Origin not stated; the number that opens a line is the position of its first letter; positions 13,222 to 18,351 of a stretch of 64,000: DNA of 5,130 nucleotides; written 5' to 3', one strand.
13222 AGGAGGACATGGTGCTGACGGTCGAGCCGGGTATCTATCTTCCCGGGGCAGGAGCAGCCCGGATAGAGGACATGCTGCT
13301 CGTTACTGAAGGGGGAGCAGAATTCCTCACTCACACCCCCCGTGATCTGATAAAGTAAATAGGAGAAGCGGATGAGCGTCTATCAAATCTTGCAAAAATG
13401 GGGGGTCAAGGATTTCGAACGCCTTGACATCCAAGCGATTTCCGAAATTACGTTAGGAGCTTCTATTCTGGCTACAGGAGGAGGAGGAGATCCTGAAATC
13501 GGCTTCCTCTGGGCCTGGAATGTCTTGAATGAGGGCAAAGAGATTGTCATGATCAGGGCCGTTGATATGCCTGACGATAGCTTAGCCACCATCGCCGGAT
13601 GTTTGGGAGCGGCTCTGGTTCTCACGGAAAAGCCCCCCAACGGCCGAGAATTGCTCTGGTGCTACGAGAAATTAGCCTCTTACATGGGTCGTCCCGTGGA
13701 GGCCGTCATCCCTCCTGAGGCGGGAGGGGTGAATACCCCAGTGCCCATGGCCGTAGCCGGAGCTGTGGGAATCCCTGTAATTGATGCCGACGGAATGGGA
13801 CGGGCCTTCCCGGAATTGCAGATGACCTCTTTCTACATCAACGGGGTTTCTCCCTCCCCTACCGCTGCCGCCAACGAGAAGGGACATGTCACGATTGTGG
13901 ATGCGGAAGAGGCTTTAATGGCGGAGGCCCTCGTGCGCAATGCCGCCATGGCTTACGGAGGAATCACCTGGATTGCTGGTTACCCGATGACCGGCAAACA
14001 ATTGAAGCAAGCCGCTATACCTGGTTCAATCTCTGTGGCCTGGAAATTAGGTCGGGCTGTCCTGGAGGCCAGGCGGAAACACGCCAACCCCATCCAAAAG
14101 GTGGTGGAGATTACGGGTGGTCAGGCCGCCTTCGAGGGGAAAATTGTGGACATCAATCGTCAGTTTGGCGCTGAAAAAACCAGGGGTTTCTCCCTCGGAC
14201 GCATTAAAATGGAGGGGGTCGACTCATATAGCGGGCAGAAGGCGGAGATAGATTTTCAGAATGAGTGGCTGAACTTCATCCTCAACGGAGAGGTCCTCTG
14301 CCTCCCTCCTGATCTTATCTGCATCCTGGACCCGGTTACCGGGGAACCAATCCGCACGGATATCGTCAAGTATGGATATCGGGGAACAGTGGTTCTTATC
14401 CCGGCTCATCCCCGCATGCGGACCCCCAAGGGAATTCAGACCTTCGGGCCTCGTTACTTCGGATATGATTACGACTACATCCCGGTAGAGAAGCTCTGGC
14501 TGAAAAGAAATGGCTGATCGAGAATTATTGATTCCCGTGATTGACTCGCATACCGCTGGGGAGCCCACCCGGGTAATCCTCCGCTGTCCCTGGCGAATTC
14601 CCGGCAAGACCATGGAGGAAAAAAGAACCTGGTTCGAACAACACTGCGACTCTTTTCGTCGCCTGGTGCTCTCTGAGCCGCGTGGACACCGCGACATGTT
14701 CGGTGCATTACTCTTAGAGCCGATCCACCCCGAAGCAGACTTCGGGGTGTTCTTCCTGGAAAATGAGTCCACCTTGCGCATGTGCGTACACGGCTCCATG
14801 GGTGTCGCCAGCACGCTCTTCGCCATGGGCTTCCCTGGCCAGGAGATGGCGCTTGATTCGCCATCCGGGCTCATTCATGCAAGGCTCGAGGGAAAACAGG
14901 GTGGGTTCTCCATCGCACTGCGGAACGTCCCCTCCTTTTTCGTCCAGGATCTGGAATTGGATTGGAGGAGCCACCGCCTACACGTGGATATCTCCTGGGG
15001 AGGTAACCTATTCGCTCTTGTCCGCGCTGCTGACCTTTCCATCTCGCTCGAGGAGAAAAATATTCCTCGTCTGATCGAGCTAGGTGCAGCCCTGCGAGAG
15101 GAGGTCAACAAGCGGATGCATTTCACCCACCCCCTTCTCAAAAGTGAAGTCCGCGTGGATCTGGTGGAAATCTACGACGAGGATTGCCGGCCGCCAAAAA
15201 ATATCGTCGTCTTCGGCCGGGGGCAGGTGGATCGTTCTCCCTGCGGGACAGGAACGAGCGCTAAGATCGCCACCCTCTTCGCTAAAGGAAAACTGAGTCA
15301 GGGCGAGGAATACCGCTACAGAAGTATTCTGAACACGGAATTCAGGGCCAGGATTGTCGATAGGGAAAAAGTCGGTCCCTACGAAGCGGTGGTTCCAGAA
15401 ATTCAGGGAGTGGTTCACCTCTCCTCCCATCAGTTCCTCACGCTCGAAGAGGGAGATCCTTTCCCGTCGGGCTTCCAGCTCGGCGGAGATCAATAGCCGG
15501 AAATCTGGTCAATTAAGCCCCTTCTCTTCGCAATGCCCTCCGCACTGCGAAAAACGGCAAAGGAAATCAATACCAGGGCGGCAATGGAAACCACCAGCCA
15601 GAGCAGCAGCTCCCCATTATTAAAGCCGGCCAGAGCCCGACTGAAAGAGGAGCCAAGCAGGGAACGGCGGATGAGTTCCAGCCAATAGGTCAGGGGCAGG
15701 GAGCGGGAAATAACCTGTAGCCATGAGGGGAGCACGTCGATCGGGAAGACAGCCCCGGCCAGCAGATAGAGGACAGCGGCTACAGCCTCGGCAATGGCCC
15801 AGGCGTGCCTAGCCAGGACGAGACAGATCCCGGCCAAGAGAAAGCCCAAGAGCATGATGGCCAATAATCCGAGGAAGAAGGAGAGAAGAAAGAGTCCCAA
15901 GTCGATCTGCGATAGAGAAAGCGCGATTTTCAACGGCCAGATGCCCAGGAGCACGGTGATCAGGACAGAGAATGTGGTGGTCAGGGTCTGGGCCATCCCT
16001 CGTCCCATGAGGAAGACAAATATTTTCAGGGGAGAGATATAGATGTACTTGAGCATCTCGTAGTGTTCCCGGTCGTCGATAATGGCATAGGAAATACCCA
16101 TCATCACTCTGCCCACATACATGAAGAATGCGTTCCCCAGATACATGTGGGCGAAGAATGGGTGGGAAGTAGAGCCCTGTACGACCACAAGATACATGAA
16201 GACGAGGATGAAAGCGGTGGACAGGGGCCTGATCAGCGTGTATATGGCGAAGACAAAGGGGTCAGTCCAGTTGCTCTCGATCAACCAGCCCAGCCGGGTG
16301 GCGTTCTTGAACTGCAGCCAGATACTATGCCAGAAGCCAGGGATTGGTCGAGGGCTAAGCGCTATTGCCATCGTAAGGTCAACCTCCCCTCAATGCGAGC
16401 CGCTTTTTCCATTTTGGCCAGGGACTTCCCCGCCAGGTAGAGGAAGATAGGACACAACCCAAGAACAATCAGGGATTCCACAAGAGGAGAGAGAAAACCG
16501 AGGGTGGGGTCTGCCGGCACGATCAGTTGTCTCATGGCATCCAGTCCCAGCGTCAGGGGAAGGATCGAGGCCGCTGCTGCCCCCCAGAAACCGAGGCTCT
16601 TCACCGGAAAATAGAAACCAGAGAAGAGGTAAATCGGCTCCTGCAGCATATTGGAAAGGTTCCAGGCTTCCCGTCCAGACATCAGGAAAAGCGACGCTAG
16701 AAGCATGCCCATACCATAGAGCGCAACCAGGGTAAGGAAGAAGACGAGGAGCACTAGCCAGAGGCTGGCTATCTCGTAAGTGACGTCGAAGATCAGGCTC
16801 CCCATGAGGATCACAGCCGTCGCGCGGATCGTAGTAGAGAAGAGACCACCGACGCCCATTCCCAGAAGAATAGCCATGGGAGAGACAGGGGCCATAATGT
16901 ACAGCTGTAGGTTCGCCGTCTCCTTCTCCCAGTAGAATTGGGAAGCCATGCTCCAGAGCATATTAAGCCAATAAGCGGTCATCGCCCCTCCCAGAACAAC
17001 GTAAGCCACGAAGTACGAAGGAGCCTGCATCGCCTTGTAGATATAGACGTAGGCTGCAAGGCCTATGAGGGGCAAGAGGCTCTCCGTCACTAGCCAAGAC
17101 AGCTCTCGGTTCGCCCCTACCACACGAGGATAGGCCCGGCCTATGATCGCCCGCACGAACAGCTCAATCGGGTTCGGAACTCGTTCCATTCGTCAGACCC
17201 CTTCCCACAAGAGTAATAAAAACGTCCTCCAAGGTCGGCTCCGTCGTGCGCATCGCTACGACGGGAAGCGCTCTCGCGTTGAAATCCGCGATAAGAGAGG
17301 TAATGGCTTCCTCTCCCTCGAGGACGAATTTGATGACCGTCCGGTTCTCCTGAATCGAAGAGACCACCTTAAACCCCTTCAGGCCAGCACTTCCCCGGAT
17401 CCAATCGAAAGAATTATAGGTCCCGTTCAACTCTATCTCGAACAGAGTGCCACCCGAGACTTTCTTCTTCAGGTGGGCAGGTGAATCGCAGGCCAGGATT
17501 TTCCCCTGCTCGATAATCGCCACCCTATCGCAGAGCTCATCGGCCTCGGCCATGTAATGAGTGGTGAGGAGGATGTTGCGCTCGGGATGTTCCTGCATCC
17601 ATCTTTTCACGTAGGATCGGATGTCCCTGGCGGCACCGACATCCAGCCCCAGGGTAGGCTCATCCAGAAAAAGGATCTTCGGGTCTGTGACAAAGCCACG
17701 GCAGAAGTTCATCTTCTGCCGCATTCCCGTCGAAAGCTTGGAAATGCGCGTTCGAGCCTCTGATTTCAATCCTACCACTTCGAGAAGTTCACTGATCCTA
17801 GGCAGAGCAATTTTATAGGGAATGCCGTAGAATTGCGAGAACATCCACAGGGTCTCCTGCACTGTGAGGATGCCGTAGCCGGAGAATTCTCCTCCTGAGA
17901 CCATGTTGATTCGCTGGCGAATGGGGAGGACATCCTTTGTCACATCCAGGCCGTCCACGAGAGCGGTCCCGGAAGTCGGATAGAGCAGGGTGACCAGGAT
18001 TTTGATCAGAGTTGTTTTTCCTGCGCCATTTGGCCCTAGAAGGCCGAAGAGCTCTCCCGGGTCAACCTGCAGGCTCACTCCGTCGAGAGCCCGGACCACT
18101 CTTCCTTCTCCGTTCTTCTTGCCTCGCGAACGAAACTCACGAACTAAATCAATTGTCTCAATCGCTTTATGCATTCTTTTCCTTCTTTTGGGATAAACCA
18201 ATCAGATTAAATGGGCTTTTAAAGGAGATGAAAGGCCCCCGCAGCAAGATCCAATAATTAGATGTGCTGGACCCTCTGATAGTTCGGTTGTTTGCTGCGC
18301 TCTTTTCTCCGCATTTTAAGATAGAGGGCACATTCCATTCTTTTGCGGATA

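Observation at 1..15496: Large uncharacterised catabolic cluster: Opp ABC + lone HyuA + two DUF917 + three hydantoin-type racemases + Xaa-Pro peptidase + Pro/Hyp racemase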

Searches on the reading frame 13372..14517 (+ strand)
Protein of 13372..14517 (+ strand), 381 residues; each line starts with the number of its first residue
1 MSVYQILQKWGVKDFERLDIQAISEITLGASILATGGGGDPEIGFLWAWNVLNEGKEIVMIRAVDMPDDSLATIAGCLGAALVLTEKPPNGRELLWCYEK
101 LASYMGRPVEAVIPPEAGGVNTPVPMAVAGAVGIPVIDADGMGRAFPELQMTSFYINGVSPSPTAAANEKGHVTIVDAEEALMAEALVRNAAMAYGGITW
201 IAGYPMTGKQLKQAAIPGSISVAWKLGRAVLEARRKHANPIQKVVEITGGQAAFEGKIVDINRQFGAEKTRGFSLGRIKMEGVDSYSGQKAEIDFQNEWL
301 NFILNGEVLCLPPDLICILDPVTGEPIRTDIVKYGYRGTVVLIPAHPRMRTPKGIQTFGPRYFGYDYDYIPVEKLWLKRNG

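Call 4: search_protein_families(library=pfam, proteins=[window:13372-14517:+])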
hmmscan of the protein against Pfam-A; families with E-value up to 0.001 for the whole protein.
window:13372-14517:+ (381 aa): 2 families
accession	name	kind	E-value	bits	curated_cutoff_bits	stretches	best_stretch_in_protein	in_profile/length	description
PF20906.3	S-Me-THD_C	-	1.2e-64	217.6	27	1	182-372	4-190/190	S-Me-THD-like, C-terminal domain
PF06032.18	S-Me-THD_N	-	9.5e-50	169.2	27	1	22-177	2-157/158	S-Me-THD-like, N-terminal domain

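Call 6: search_protein_families(library=ncbifam, proteins=[window:13372-14517:+], max_evalue=0.01)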
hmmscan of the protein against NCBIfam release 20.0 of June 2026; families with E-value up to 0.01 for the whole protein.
window:13372-14517:+ (381 aa): 2 families
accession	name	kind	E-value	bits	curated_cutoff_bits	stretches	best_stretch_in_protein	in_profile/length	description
NF058532.1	CH3_S_uro_de_S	equivalog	1.3e-29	103.3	450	1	19-344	4-323/352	S-methyl thiohydantoin desulfurase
NF058529.1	thiohydan_desulf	equivalog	2e-24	86.3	440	1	20-343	5-329/362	thiohydantoin desulfurase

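Call 12: search_solved_structures(query=window:13372-14517:+, max_evalue=0.01, show_alignments=2)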
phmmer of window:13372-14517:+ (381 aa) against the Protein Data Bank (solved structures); distinct sequences matched with E-value up to 0.01: 1.
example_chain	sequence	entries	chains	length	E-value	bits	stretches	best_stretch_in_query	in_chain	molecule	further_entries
2o3i_A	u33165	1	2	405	1.3e-12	50.6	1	26-298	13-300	Hypothetical protein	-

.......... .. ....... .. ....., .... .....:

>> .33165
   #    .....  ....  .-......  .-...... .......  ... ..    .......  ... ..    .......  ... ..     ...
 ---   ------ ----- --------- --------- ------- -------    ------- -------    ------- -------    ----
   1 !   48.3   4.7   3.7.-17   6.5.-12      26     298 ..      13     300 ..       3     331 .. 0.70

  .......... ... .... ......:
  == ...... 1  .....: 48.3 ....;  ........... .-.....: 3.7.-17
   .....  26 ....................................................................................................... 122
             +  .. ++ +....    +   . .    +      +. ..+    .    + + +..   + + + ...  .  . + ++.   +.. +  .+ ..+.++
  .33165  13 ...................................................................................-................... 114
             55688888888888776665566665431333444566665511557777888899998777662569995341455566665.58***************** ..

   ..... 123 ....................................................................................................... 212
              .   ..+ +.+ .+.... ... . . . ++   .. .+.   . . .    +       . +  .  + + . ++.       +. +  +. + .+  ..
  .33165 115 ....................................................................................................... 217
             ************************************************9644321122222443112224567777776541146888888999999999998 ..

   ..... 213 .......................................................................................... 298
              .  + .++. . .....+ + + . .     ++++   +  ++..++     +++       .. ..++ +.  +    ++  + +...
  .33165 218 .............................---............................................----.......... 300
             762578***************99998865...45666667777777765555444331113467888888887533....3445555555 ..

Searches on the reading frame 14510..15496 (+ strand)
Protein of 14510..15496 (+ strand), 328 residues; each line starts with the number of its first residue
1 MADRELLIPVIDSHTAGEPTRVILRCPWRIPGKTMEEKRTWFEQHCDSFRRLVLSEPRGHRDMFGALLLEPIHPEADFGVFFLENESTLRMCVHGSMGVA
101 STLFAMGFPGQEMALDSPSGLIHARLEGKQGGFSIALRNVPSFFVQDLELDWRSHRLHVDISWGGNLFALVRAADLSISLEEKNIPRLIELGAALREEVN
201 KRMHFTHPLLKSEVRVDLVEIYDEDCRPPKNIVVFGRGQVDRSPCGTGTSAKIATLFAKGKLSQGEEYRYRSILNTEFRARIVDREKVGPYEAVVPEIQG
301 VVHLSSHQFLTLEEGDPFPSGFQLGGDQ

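Call 4: search_protein_families(library=pfam, proteins=[window:14510-15496:+])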
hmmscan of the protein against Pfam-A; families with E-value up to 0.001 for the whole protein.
window:14510-15496:+ (328 aa): 1 family
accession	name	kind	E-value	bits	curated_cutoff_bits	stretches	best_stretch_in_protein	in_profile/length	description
PF05544.16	Pro_racemase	-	1.1e-88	297.9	27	1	10-323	1-325/325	Proline racemase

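Call 6: search_protein_families(library=ncbifam, proteins=[window:14510-15496:+], max_evalue=0.01)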
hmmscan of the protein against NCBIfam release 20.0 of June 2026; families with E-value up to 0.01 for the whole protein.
window:14510-15496:+ (328 aa): 6 families
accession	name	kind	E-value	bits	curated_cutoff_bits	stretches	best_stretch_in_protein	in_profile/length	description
NF010576.0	PRK13969.1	equivalog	1.6e-92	310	556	1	8-324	7-334/335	proline racemase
NF045511.1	TransHydProDhtase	equivalog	1.1e-67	228.5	540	1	8-323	7-333/335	trans-3-hydroxy-L-proline dehydratase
NF010578.0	PRK13971.1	equivalog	2.5e-66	224.1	376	1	10-324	8-332/333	4-hydroxyproline epimerase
NF052296.1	HdxProlEpimProt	equivalog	1.9e-56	191.7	450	1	10-322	3-308/309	4-hydroxyproline epimerase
NF047722.1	T3LHypDht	equivalog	1.5e-55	188.7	550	1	7-325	6-336/341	trans-3-hydroxy-L-proline dehydratase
NF010577.0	PRK13970.1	equivalog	1.7e-50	172.1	442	1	8-321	5-308/311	4-hydroxyproline epimerase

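Call 74: search_solved_structures(query=window:14510-15496:+, max_evalue=1e-20)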
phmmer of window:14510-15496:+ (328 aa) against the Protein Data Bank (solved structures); distinct sequences matched with E-value up to 1e-20: 17.
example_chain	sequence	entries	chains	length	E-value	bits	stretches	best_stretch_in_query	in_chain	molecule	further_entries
7pb3_AAA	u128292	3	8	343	4.6e-76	259.3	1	9-323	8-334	Proline racemase A (AsProR)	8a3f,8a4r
6j7c_A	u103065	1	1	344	7e-66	225.8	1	8-324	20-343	Proline racemase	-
1w61_A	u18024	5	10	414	5.5e-62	213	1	10-293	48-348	B-CELL MITOGEN | Proline racemase A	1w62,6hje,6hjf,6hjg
6r76_A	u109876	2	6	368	4.9e-58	200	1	6-324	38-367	Proline racemase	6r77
4k7x_A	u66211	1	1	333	6.2e-48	166.8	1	8-321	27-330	Proline racemase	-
4q60_A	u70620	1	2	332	6.3e-48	166.8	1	8-321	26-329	PROLINE RACEMASE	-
4jci_A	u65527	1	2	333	8.1e-47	163.1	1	8-321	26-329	Proline racemase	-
7qpo_A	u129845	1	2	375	6.4e-46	160.2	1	8-324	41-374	Trans-3-hydroxy-L-proline dehydratase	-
4j9w_A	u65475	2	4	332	1.2e-45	159.3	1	8-321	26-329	Proline racemase family protein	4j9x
4jbd_A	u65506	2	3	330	5.7e-45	157.1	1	8-321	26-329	Proline racemase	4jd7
2azp_A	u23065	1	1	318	6.2e-45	157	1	8-325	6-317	hypothetical protein PA1268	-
4k8l_A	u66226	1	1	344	4.5e-40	141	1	7-325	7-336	Proline racemase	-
4juu_A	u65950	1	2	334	1.1e-39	139.7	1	8-321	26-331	Epimerase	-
1tm0_A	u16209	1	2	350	7.9e-38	133.6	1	7-325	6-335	PROLINE RACEMASE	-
4k7g_B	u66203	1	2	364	4.6e-36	127.8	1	7-325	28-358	3-hydroxyproline dehydratse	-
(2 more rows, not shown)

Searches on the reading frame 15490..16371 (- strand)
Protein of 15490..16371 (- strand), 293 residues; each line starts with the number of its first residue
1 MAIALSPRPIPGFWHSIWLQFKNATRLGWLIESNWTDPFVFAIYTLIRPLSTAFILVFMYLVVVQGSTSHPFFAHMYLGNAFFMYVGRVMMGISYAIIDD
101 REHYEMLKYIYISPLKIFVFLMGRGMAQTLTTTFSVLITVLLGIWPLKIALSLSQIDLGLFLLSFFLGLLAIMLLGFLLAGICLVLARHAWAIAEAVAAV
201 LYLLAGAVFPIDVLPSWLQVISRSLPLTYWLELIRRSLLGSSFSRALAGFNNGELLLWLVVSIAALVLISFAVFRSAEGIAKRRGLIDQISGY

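Call 4: search_protein_families(library=pfam, proteins=[window:15490-16371:-])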
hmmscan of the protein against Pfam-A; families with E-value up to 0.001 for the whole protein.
window:15490-16371:- (293 aa): 2 families
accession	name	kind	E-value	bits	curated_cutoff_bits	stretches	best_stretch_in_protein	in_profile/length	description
PF01061.29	ABC2_membrane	-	3.1e-12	46.9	26.9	1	33-237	13-209/211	ABC-2 type transporter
PF12698.13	ABC2_membrane_3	-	4.6e-08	33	31.6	1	74-271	161-346/347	ABC-2 family transporter protein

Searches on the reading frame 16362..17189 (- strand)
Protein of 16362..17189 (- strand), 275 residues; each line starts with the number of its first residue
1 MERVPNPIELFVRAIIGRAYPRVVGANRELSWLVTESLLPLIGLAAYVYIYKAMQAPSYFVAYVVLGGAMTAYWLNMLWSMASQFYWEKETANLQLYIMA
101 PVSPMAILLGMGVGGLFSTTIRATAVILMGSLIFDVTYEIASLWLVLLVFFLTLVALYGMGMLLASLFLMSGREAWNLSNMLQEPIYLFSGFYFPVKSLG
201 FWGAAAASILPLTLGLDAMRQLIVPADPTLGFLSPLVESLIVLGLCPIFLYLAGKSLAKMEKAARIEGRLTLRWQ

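Call 4: search_protein_families(library=pfam, proteins=[window:16362-17189:-])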
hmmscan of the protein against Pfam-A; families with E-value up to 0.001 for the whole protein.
window:16362-17189:- (275 aa): 2 families
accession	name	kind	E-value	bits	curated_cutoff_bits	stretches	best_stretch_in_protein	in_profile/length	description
PF01061.29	ABC2_membrane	-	2.2e-12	47.4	26.9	1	39-222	27-209/211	ABC-2 type transporter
PF12698.13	ABC2_membrane_3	-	1.9e-06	27.7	31.6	1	61-253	160-344/347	ABC-2 family transporter protein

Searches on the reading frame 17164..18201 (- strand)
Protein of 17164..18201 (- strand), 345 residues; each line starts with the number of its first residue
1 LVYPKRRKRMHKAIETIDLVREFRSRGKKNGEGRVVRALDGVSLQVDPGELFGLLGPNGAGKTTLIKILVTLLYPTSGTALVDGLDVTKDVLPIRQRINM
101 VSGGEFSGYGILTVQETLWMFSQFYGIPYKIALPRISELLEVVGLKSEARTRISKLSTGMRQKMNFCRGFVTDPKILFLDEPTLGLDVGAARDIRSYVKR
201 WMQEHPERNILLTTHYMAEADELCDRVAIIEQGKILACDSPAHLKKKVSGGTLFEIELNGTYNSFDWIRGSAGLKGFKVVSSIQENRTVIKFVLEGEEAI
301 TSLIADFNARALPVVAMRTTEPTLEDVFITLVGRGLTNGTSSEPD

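Call 4: search_protein_families(library=pfam, proteins=[window:17164-18201:-])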
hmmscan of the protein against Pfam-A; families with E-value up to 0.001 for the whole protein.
window:17164-18201:- (345 aa): 5 families
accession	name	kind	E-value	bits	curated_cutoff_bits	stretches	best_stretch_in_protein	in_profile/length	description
PF00005.33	ABC_tran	-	6.6e-28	98.5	25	1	39-183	1-136/137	ABC transporter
PF13304.12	AAA_21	-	3.1e-12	47.6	27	2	151-215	233-298/304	AAA domain, putative AbiEii toxin, Type IV TA system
PF13732.12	DrrA1-3_C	-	9.4e-07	29.9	27.4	1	242-332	4-81/81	ATP-binding protein DrrA1-3-like, C-terminal domain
PF13555.12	AAA_29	-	0.00015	21.9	27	1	40-77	13-50/61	P-loop containing region of AAA domain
PF13476.12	AAA_23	-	0.00049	21.2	27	1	44-76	15-46/201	AAA domain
